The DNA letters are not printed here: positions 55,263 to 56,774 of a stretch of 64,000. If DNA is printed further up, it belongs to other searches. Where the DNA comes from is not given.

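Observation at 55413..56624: The only ParB-family gene at the rsmG locus is an atypical Noc, and soj-spo0J do not follow it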

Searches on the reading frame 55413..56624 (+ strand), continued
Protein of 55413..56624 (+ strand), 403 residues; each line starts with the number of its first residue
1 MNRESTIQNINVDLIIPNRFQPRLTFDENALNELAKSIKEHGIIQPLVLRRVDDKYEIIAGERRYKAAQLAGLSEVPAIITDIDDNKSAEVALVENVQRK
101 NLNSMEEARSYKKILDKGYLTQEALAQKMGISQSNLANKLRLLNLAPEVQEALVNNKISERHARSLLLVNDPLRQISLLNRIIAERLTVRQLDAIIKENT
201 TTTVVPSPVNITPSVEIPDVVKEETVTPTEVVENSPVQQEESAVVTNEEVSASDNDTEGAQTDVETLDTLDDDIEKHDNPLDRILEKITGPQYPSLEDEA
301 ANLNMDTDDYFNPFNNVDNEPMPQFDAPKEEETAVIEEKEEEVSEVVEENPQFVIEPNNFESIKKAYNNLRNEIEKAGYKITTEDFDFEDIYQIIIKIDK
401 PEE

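Call 13: find_encoding_contigs(protein=window:55413-56624:+, flank=10000, max_places=6)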
Protein window:55413-56624:+ (403 aa): 5 contigs read that carry it; 4 places shown.
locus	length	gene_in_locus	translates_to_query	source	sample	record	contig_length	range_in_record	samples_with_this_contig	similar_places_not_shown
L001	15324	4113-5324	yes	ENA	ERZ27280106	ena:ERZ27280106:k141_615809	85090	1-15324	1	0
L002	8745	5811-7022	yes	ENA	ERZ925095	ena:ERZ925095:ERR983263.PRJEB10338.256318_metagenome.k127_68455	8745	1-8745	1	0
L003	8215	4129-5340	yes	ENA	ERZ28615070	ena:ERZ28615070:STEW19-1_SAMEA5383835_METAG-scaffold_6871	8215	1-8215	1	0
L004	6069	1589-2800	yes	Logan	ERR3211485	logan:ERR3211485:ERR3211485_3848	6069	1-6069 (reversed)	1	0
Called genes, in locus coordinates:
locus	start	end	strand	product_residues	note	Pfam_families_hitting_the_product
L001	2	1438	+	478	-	?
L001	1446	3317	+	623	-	PF01134:GIDA, PF07992:Pyr_redox_2 (weak), PF12831:FAD_oxidored (weak), PF21680:GIDA_C_1st, PF13932:SAM_GIDA_C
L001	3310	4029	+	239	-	PF02527:GidB, PF05175:MTS (weak), PF13847:Methyltransf_31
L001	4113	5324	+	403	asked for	PF02195:ParB_N, PF17762:HTH_ParB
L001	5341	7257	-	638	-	PF00912:Transgly, PF00905:Transpeptidase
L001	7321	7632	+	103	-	-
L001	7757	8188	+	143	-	-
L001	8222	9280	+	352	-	PF03462:PCRF, PF00472:RF-1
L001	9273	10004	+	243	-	PF05175:MTS, PF05401:NodS (weak), PF06325:PrmA, PF13847:Methyltransf_31, PF08241:Methyltransf_11 (weak), PF08242:Methyltransf_12 (weak), PF13649:Methyltransf_25, PF01170:UPF0020 (weak)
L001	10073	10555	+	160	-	PF09551:Spore_II_R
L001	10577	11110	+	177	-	PF02659:Mntp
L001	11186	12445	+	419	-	PF00275:EPSP_synthase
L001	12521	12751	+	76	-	PF01197:Ribosomal_L31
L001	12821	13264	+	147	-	PF02502:LacAB_rpiB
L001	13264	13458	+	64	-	PF06612:DUF1146 (weak)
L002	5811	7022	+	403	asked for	PF02195:ParB_N, PF17762:HTH_ParB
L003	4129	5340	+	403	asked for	PF02195:ParB_N, PF17762:HTH_ParB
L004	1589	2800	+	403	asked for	PF02195:ParB_N, PF17762:HTH_ParB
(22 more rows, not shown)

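Call 14: find_related_loci(query=window:55413-56621:+, collection=genome_contigs, flank=10000)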
Query window:55413-56621:+ (403 aa) in genome_contigs; peptide patterns used: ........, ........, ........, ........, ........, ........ (x = any residue, [..] = any of these).
138 stretches matched a pattern; 15 encode a relative of the query (tblastn E <= 1e-3); 15 distinct loci.
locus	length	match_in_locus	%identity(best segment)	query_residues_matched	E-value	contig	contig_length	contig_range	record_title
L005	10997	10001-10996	65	1-306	6e-126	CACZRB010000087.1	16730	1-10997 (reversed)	MAG: uncultured Erysipelotrichaceae bacterium isolate RUG12877 genome assembly, contig: RUG12877_asm_87, whole genome sh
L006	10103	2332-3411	52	1-403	5e-116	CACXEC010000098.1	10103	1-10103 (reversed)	MAG: uncultured Erysipelotrichaceae bacterium isolate RUG11168 genome assembly, contig: RUG11168_asm_98, whole genome sh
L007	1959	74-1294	42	1-400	3e-89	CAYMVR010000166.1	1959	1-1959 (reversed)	MAG TPA_asm: uncultured Muribaculaceae bacterium isolate SRP287540_co1_368 genome assembly, contig: NODE_64311_length_19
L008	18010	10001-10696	64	1-228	3e-85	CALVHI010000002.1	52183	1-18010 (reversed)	MAG: uncultured Bacilli bacterium isolate BRZ_T__bin45 genome assembly, contig: BRZ_T__NODE_977_length_52183_cov_7.56592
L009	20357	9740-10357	59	1-205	4e-73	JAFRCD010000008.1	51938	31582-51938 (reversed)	MAG: Bacilli bacterium isolate RGIG2361 Goat_Ileum-2__c203031, whole genome shotgun sequence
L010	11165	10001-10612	47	1-204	3e-49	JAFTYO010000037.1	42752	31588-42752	MAG: Alphaproteobacteria bacterium isolate RGIG4267 Roe_deer_Colon.Co__c1525111, whole genome shotgun sequence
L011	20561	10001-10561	47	7-193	1e-48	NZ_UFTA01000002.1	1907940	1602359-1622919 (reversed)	Anaerococcus octavius strain NCTC9810, whole genome shotgun sequence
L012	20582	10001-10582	42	10-203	4e-46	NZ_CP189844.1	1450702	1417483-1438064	Parvimonas sp. G1604 chromosome, complete genome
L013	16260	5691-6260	43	10-199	4e-45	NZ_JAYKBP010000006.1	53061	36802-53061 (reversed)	Parvimonas sp. C2 NODE_6_length_53061_cov_485.752321, whole genome shotgun sequence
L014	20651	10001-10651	41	7-216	2e-43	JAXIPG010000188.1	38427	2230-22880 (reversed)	MAG: Terrimicrobiaceae bacterium isolate Fractures_MAG_13 c_000000078995, whole genome shotgun sequence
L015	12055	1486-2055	41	4-196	7e-43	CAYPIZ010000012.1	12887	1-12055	MAG TPA_asm: uncultured Acetobacter sp. isolate SRP222552_co1_322 genome assembly, contig: NODE_3953_length_12887_cov_11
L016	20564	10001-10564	42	10-198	1e-41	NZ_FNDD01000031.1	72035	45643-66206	Vibrio xiamenensis strain CGMCC 1.10228, whole genome shotgun sequence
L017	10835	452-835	38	31-157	2e-21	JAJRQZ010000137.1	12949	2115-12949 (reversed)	MAG: Bacteroidetes bacterium isolate Dive100_bin2.33 k141_738398, whole genome shotgun sequence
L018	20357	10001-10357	34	31-142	4e-16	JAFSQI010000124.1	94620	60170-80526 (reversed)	MAG: Butyrivibrio sp. isolate RGIG3377 Goat_Reticulum.Co__c2092104, whole genome shotgun sequence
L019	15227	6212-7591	42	1-395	2e-97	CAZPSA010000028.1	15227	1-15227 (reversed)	MAG TPA_asm: uncultured Clostridium sp. isolate SRP313737_co1_171 genome assembly, contig: NODE_5974_length_15227_cov_9.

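Call 19: find_homologous_proteins(query=L009:12371-13258:+, max_evalue=1e-30)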
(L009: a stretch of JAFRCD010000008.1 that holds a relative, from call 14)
Query L009:12371-13258:+ (296 aa): 8000 proteins with E <= 1e-30 among 8000 candidates; the best 120 are listed.
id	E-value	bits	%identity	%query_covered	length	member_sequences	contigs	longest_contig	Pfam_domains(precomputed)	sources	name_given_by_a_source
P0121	5.5e-175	598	100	99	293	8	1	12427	PF01381.29,PF17762.9,PF02195.27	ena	-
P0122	1.6e-141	488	79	99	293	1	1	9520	PF01381.29,PF17762.9,PF02195.27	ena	-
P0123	1.8e-136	472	78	99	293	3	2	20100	PF01381.29,PF17762.9,PF02195.27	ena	-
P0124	4.5e-131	454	75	99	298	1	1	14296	PF01381.29,PF17762.9,PF23552.3,PF02195.27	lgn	-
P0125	6.7e-131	454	74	99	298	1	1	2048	PF01381.29,PF17762.9,PF02195.27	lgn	-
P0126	1.1e-130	453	74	99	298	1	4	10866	PF01381.29,PF17762.9,PF23552.3,PF02195.27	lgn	-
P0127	1.1e-130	453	75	99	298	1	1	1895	PF01381.29,PF17762.9,PF23552.3,PF02195.27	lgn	-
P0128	2.2e-130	452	75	99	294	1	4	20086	PF17762.9,PF23552.3,PF02195.27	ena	-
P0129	4.1e-130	451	74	98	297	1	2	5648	PF01381.29,PF17762.9,PF02195.27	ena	-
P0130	6.7e-130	450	74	99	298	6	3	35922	PF01381.29,PF17762.9,PF23552.3,PF02195.27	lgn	-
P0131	7.2e-130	450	75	99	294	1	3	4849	PF17762.9,PF23552.3,PF02195.27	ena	-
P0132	8.5e-130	450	74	98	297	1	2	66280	PF01381.29,PF17762.9,PF02195.27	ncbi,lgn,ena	-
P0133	9.2e-130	450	75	98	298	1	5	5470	PF01381.29,PF17762.9,PF23552.3,PF02195.27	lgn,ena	-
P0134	1.3e-129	449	73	95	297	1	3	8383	PF01381.29,PF17762.9,PF02195.27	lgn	-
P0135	4.5e-129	448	74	99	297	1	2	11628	PF17762.9,PF23552.3,PF02195.27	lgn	-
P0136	4.7e-129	448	74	98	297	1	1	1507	PF01381.29,PF17762.9,PF02195.27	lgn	-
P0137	5.7e-129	447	74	99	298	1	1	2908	PF01381.29,PF17762.9,PF23552.3,PF02195.27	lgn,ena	-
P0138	6.2e-129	447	74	99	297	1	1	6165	PF17762.9,PF23552.3,PF02195.27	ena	-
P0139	8.3e-129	447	75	99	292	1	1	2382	PF17762.9,PF02195.27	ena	-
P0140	1.2e-128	446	74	99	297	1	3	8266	PF17762.9,PF23552.3,PF02195.27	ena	-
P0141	1.2e-128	446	74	99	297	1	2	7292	PF17762.9,PF23552.3,PF02195.27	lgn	-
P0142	1.6e-128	446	74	99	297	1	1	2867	PF17762.9,PF23552.3,PF02195.27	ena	-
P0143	1.7e-128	446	74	99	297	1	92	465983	PF17762.9,PF23552.3,PF02195.27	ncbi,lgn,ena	-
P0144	1.8e-128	446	75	98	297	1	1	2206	PF17762.9,PF23552.3,PF02195.27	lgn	-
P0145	2.0e-128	445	75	99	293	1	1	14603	PF17762.9,PF23552.3,PF02195.27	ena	-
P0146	2.2e-128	445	75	98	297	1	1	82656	PF17762.9,PF23552.3,PF02195.27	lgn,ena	-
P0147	2.2e-128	445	74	99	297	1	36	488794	PF17762.9,PF23552.3,PF02195.27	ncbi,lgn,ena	-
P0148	3.6e-128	445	74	99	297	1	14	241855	PF17762.9,PF23552.3,PF02195.27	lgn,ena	-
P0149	4.2e-128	444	73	98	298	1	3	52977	PF01381.29,PF17762.9,PF02195.27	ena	-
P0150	4.3e-128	444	74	99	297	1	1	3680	PF17762.9,PF23552.3,PF02195.27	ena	-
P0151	4.3e-128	444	74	98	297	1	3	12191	PF17762.9,PF23552.3,PF02195.27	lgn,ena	-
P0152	4.5e-128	444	74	99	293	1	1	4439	PF17762.9,PF23552.3,PF02195.27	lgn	-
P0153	4.6e-128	444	74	98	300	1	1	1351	PF17762.9,PF23552.3,PF02195.27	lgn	-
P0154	4.8e-128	444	74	98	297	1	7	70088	PF17762.9,PF23552.3,PF02195.27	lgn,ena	-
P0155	6.5e-128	444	74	98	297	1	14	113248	PF17762.9,PF23552.3,PF02195.27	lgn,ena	-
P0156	6.7e-128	444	74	99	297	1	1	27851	PF17762.9,PF23552.3,PF02195.27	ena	-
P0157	7.3e-128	444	74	99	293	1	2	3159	PF17762.9,PF23552.3,PF02195.27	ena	-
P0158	7.4e-128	444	74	99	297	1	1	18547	PF17762.9,PF23552.3,PF02195.27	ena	-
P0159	7.9e-128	443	74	99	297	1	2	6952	PF17762.9,PF23552.3,PF02195.27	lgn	-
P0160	9.8e-128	443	74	99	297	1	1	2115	PF17762.9,PF23552.3,PF02195.27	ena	-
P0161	1.2e-127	443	74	98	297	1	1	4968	PF17762.9,PF23552.3,PF02195.27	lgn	-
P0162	1.4e-127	443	73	98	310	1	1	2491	PF17762.9,PF02195.27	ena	-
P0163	1.5e-127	443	74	98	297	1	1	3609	PF17762.9,PF23552.3,PF02195.27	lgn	-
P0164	1.8e-127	442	74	98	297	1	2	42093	PF17762.9,PF23552.3,PF02195.27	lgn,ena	-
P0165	1.9e-127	442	72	99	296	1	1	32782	PF01381.29,PF17762.9,PF02195.27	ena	-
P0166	1.9e-127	442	75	98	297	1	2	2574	PF17762.9,PF23552.3,PF02195.27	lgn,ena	-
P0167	2.1e-127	442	74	99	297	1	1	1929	PF17762.9,PF23552.3,PF02195.27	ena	-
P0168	2.3e-127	442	74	98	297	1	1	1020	PF01381.29,PF17762.9,PF23552.3,PF02195.27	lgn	-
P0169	2.3e-127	442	74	99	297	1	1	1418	PF17762.9,PF23552.3,PF02195.27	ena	-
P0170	2.6e-127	442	74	99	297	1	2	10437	PF17762.9,PF02195.27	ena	-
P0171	4.5e-127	441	73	99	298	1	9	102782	PF01381.29,PF17762.9,PF23552.3,PF02195.27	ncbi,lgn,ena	-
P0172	5.0e-127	441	73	98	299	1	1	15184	PF01381.29,PF17762.9,PF23552.3,PF02195.27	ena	-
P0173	6.1e-127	441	73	98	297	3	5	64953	PF01381.29,PF17762.9,PF23552.3,PF02195.27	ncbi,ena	-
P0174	6.2e-127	441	73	98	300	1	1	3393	PF01381.29,PF17762.9,PF23552.3,PF02195.27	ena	-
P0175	6.4e-127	441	73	98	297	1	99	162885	PF01381.29,PF17762.9,PF23552.3,PF02195.27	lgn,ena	-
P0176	6.6e-127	440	75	98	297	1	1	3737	PF17762.9,PF02195.27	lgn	-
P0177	8.6e-127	440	73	98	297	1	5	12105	PF01381.29,PF17762.9,PF23552.3,PF02195.27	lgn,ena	-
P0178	1.5e-126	439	73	97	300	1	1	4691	PF01381.29,PF17762.9,PF02195.27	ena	-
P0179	1.6e-126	439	73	98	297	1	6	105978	PF01381.29,PF17762.9,PF23552.3,PF02195.27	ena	-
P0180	1.6e-126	439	73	98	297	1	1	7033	PF01381.29,PF17762.9,PF23552.3,PF02195.27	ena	-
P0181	1.6e-126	439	73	98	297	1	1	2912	PF01381.29,PF17762.9,PF23552.3,PF02195.27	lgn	-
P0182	2.2e-126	439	73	98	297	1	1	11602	PF01381.29,PF17762.9,PF23552.3,PF02195.27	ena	-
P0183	2.5e-126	439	74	99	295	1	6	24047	PF17762.9,PF08535.16,PF23552.3,PF02195.27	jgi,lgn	-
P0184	2.5e-126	439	71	98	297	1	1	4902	PF17762.9,PF02195.27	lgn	-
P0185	3.0e-126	438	72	97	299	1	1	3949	PF17762.9,PF02195.27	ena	-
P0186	3.3e-126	438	73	98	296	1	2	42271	PF01381.29,PF17762.9,PF02195.27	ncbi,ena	-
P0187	3.6e-126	438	73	98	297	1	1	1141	PF01381.29,PF17762.9,PF23552.3,PF02195.27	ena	-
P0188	3.8e-126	438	73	99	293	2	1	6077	PF01381.29,PF17762.9,PF02195.27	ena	-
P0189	4.1e-126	438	72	99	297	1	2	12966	PF17762.9,PF23552.3,PF02195.27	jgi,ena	-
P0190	5.3e-126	438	73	98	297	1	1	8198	PF01381.29,PF17762.9,PF23552.3,PF02195.27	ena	-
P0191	6.0e-126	437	73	98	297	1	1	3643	PF01381.29,PF17762.9,PF02195.27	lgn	-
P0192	6.3e-126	437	72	98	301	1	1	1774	PF01381.29,PF17762.9,PF23552.3,PF02195.27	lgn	-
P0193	6.4e-126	437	73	98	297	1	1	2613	PF01381.29,PF17762.9,PF23552.3,PF02195.27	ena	-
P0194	1.0e-125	437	73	98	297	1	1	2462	PF01381.29,PF17762.9,PF23552.3,PF02195.27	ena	-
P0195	1.3e-125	436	72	98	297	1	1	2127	PF01381.29,PF17762.9,PF23552.3,PF02195.27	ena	-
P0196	2.5e-125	435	71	98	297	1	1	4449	PF01381.29,PF17762.9,PF23552.3,PF02195.27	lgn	-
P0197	2.8e-125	435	73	98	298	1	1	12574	PF17762.9,PF23552.3,PF02195.27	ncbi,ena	-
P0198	3.0e-125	435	74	98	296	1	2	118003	PF17762.9,PF02195.27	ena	-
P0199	3.0e-125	435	74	97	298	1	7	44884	PF01381.29,PF17762.9,PF02195.27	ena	-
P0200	3.1e-125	435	73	98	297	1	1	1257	PF01381.29,PF17762.9,PF23552.3,PF02195.27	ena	-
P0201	3.2e-125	435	72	99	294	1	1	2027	PF17762.9,PF02195.27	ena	-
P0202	3.7e-125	435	71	98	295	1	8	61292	PF01381.29,PF17762.9,PF02195.27,PF07506.18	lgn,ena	-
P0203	3.7e-125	435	72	98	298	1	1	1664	PF17762.9,PF08535.16,PF23552.3,PF02195.27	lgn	-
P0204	3.8e-125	435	71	98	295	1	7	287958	PF01381.29,PF17762.9,PF02195.27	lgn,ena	-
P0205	4.0e-125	435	72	98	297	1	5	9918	PF01381.29,PF17762.9,PF23552.3,PF02195.27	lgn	-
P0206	4.0e-125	435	71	98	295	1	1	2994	PF01381.29,PF17762.9,PF02195.27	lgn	-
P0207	4.6e-125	434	71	98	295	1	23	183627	PF01381.29,PF17762.9,PF02195.27,PF07506.18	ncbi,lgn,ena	-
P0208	5.1e-125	434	71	98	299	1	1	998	PF17762.9,PF02195.27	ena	-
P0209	5.2e-125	434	73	98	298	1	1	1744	PF17762.9,PF08535.16,PF23552.3,PF02195.27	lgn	-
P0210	5.9e-125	434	70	98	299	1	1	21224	PF01381.29,PF17762.9,PF23552.3,PF02195.27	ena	-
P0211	6.0e-125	434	72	98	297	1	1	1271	PF01381.29,PF17762.9,PF23552.3,PF02195.27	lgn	-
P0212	6.1e-125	434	72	99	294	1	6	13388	PF01381.29,PF17762.9,PF02195.27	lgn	-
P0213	6.4e-125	434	72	98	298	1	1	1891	PF17762.9,PF02195.27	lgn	-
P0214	6.6e-125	434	71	99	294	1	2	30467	PF17762.9,PF02195.27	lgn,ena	-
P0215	6.8e-125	434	71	97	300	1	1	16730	PF01381.29,PF17762.9,PF02195.27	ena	-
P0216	7.0e-125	434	72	98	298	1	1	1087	PF01381.29,PF17762.9,PF02195.27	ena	-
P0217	7.0e-125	434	72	98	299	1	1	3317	PF17762.9,PF02195.27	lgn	-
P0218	8.8e-125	433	71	98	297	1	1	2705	PF01381.29,PF17762.9,PF02195.27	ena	-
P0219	9.0e-125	433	71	98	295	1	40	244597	PF01381.29,PF17762.9,PF02195.27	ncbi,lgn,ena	-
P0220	9.0e-125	433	71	98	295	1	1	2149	PF01381.29,PF17762.9,PF02195.27,PF07506.18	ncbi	-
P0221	9.1e-125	433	72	99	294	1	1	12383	PF17762.9,PF02195.27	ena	-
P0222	9.8e-125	433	70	98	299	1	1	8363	PF01381.29,PF17762.9,PF23552.3,PF02195.27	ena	-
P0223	1.1e-124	433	72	99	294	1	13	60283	PF01381.29,PF17762.9,PF02195.27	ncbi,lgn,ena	-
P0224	1.1e-124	433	71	98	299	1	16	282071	PF01381.29,PF17762.9,PF23552.3,PF02195.27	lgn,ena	-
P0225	1.2e-124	433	72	98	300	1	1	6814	PF17762.9,PF02195.27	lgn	-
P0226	1.4e-124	433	72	98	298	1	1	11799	PF01381.29,PF17762.9,PF02195.27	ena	-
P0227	1.4e-124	433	72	99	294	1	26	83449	PF17762.9,PF02195.27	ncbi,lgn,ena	-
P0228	1.4e-124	433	72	98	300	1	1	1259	PF17762.9,PF23552.3,PF02195.27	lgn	-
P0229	1.5e-124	433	71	98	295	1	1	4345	PF01381.29,PF17762.9,PF02195.27,PF07506.18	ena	-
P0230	1.5e-124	433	72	98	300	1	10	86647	PF17762.9,PF02195.27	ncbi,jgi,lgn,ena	-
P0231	1.7e-124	433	69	98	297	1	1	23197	PF17762.9,PF02195.27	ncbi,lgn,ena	-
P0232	1.7e-124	433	72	98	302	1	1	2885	PF01381.29,PF17762.9,PF02195.27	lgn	-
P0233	1.7e-124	433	72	98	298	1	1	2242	PF01381.29,PF17762.9,PF02195.27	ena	-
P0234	1.8e-124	432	70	98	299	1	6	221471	PF01381.29,PF17762.9,PF23552.3,PF02195.27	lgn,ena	-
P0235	1.8e-124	432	71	98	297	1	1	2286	PF01381.29,PF17762.9,PF02195.27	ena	-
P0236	1.9e-124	432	71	98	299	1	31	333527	PF01381.29,PF17762.9,PF23552.3,PF02195.27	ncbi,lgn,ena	-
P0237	1.9e-124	432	72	98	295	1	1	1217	PF01381.29,PF17762.9,PF23552.3,PF02195.27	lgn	-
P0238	2.0e-124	432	72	98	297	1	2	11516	PF01381.29,PF17762.9,PF23552.3,PF02195.27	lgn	-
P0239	2.3e-124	432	71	99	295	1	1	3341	PF17762.9,PF02195.27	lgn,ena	-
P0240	2.4e-124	432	72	98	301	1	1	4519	PF01381.29,PF17762.9,PF23552.3,PF02195.27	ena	-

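Call 20: find_encoding_contigs(protein=P0215, flank=10000, max_places=4)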
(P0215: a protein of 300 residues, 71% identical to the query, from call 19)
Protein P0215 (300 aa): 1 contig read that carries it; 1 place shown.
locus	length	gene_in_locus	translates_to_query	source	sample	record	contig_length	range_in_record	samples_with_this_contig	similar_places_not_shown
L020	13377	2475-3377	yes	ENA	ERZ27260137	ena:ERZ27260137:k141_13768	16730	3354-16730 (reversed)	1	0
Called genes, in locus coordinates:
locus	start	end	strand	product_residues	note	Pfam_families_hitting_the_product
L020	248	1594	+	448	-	PF02195:ParB_N, PF17762:HTH_ParB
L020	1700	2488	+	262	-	PF00142:Fer4_NifH, PF01656:CbiA, PF02374:ArsA_ATPase, PF06564:CBP_BcsQ (faint), PF09140:MipZ (weak), PF10609:ParA, PF13614:AAA_31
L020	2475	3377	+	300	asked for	PF02195:ParB_N, PF17762:HTH_ParB, PF01381:HTH_3 (faint)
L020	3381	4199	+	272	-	PF21088:MS_channel_1st, PF00924:MS_channel_2nd, PF21082:MS_channel_3rd (weak)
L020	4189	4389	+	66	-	PF06107:DUF951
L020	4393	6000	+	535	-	PF03806:ABG_transport, PF03606:DcuC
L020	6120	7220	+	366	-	PF01926:MMR_HSR1, PF02421:FeoB_N, PF06071:YchF-GTPase_C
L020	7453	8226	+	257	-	PF02578:Cu-oxidase_4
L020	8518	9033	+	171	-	-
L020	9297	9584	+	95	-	PF01250:Ribosomal_S6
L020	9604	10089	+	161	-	PF00436:SSB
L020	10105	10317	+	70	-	PF01084:Ribosomal_S18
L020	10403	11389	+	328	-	PF01368:DHH, PF02272:DHHA1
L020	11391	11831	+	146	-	PF01281:Ribosomal_L9_N, PF03948:Ribosomal_L9_C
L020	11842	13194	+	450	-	PF00772:DnaB, PF03796:DnaB_C, PF13481:AAA_25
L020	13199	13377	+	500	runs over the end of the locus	PF01476:LysM, PF07501:G5, PF01551:Peptidase_M23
